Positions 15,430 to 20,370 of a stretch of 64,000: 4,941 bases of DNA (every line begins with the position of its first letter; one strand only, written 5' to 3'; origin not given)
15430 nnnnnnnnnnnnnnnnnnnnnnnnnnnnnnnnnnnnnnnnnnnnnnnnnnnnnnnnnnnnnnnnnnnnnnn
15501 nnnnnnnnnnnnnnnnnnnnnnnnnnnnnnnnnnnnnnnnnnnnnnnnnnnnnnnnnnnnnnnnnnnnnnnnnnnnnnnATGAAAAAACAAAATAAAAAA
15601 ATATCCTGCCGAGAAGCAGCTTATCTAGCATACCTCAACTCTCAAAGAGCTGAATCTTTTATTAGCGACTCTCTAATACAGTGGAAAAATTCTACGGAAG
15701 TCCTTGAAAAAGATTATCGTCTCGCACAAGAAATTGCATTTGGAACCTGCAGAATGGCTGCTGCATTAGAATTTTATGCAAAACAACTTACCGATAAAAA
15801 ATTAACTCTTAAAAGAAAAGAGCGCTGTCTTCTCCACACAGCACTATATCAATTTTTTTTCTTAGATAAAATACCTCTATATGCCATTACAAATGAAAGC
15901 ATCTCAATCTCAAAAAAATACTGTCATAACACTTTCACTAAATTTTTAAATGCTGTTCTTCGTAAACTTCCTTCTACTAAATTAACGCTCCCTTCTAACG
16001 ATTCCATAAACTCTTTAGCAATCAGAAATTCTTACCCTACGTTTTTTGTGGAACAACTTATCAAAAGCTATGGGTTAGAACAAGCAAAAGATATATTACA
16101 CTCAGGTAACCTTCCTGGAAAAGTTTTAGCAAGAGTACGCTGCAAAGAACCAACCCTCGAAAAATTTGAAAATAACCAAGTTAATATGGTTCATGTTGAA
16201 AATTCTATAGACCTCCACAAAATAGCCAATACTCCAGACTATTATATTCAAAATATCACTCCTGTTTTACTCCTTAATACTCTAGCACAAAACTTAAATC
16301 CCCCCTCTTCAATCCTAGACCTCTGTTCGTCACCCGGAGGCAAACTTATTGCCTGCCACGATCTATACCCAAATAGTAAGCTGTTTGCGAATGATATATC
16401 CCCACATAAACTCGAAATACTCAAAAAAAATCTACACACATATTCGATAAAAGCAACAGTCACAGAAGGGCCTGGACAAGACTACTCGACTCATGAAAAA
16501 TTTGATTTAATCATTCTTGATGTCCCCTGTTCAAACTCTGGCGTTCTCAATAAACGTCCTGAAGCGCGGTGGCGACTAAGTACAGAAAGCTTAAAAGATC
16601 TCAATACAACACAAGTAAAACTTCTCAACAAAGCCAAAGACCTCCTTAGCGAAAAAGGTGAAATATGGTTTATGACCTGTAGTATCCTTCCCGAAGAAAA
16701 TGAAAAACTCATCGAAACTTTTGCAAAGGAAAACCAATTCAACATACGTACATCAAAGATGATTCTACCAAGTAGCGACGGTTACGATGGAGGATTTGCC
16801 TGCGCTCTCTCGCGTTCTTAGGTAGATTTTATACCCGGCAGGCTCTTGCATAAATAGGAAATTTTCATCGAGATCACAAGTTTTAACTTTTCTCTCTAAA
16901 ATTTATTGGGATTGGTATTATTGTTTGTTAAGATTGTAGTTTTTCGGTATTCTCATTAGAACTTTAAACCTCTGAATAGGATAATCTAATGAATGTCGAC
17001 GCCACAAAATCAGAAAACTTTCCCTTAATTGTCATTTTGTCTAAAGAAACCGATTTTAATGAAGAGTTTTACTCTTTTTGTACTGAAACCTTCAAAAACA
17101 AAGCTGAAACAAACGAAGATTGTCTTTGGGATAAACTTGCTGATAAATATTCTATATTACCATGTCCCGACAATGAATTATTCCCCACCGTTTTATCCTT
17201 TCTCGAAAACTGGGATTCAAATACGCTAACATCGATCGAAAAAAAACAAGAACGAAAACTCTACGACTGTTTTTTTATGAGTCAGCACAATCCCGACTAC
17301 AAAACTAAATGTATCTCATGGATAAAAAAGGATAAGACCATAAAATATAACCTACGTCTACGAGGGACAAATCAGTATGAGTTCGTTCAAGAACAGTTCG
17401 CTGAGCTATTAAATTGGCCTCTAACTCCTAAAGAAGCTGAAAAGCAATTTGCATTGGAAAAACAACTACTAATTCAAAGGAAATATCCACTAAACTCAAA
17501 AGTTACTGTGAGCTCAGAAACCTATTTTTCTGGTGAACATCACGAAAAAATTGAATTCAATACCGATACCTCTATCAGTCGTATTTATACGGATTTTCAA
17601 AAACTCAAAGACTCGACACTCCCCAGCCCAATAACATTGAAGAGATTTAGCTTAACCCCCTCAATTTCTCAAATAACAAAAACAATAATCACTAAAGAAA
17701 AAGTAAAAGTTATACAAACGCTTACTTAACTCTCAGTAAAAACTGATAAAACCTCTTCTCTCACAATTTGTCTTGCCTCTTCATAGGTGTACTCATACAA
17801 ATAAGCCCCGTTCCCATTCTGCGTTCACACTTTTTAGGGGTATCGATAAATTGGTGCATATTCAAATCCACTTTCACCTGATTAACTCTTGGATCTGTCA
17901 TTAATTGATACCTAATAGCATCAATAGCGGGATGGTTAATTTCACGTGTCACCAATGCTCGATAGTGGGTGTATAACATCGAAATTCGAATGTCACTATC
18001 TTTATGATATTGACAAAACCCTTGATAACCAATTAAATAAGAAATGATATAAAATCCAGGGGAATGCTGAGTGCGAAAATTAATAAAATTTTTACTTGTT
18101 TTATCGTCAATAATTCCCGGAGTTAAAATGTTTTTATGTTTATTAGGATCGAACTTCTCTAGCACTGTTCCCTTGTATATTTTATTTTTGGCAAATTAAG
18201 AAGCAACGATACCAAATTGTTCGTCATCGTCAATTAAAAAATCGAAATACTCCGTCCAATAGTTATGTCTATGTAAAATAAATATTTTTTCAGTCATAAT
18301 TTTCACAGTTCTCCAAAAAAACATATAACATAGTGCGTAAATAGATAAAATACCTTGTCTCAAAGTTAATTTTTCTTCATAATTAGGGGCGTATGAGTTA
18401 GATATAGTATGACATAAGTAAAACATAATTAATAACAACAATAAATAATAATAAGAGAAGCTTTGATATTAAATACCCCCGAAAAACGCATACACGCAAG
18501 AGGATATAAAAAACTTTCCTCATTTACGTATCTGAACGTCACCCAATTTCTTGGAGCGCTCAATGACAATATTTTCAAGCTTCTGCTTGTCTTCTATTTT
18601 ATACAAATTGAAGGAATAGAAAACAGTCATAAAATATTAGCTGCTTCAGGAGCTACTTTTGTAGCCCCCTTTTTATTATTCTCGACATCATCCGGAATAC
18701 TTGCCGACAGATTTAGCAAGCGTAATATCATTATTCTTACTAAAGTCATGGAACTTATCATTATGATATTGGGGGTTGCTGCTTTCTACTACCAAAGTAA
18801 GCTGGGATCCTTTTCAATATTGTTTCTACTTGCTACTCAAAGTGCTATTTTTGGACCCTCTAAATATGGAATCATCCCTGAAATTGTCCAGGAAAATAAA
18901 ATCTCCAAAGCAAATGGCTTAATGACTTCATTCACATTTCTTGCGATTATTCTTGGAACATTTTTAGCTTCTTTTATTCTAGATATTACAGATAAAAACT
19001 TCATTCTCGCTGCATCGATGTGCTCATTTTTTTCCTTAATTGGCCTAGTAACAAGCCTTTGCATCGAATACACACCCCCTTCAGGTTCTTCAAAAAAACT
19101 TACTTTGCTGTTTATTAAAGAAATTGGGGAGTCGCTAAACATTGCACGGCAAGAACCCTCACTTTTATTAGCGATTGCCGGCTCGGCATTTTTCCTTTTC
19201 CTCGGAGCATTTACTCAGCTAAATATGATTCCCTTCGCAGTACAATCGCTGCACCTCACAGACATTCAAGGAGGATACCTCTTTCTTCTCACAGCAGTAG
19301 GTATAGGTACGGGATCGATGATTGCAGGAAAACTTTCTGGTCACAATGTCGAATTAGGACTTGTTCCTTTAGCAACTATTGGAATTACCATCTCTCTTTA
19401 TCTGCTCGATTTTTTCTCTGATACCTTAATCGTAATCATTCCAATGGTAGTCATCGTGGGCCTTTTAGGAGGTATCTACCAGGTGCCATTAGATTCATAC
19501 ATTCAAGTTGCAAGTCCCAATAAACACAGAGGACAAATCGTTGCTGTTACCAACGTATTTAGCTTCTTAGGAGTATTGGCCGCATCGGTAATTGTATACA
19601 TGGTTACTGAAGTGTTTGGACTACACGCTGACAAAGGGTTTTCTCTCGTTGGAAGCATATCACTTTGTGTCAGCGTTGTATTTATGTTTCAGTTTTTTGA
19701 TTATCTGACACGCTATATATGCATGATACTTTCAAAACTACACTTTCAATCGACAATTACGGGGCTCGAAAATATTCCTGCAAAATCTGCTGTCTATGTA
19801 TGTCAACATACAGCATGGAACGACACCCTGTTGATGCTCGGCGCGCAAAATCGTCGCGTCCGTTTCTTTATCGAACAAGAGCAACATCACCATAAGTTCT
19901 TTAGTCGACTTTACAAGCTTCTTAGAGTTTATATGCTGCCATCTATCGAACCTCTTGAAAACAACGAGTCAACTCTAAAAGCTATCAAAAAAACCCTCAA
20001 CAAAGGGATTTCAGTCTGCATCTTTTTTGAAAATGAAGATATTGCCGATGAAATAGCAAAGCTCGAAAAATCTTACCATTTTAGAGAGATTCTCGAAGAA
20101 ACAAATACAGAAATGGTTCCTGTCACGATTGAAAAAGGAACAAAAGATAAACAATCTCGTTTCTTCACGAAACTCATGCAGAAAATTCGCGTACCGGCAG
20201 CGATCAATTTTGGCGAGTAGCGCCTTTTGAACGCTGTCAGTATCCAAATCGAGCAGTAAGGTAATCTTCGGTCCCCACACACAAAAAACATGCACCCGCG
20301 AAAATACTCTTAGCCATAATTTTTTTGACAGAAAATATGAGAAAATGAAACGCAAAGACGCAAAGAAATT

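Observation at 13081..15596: Precursor + DUF692 (MNIO) + DUF2063 cluster: a bufferin/HvfA/methanobactin-style RiPP system in a chlamydia-like genome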

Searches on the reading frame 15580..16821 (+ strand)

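Call 3: search_protein_families(library=pfam, proteins=[window:15580-16821:+], max_evalue=0.01)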
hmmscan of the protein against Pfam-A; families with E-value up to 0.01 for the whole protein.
window:15580-16821:+ (413 aa): 8 families
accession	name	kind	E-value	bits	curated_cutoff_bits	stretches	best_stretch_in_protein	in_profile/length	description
PF01189.24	Methyltr_RsmB-F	-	2.7e-31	109.2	27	1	240-386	7-158/199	16S rRNA methyltransferase RsmB/F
PF01029.23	NusB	-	5.3e-18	66.1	23.1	1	28-130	27-131/133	NusB family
PF05175.20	MTS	-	1.6e-06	28.3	23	1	230-341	22-130/170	Methyltransferase small domain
PF13847.12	Methyltransf_31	-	6.7e-06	26.3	27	1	244-386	6-127/145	Methyltransferase domain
PF13649.12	Methyltransf_25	-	1.7e-05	25.8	27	1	245-313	1-70/97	Methyltransferase domain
PF01728.25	FtsJ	-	7.5e-05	23.2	24.1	1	239-362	19-135/181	FtsJ-like methyltransferase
PF09445.16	Methyltransf_15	-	0.00081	19.4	22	1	244-296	3-53/165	RNA cap guanine-N2 methyltransferase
PF22458.1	RsmF-B_ferredox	-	0.0088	16.6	27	0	152-187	1-35/74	Methyltr_RsmF/B-like, ferredoxin-like domain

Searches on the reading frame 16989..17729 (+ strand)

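Call 3: search_protein_families(library=pfam, proteins=[window:16989-17729:+], max_evalue=0.01)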
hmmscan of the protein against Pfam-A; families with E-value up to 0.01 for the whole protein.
window:16989-17729:+ (246 aa): 1 family
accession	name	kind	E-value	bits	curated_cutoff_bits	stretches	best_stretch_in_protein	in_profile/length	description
PF17822.6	ARMH2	-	0.00065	19.7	25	1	64-142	144-222/229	Armadillo-like helical domain-containing protein 2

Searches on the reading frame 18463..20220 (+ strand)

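Call 40: search_protein_families(library=pfam, proteins=[window:18463-20220:+], max_evalue=0.0001)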
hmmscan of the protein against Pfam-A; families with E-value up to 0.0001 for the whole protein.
window:18463-20220:+ (585 aa): 4 families
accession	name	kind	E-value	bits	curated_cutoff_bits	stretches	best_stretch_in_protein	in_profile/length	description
PF07690.21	MFS_1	-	1.3e-22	80.6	33.4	1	28-374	5-346/347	Major Facilitator Superfamily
PF05977.19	MFS_3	-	2.8e-15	56.2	27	1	55-408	43-390/524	Transmembrane secretion effector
PF01553.26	Acyltransferase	-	1.2e-08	35.3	23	1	431-556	3-131/132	Acyltransferase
PF00083.30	Sugar_tr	-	3.2e-05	23.4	22.3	0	266-407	44-190/452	Sugar (and other) transporter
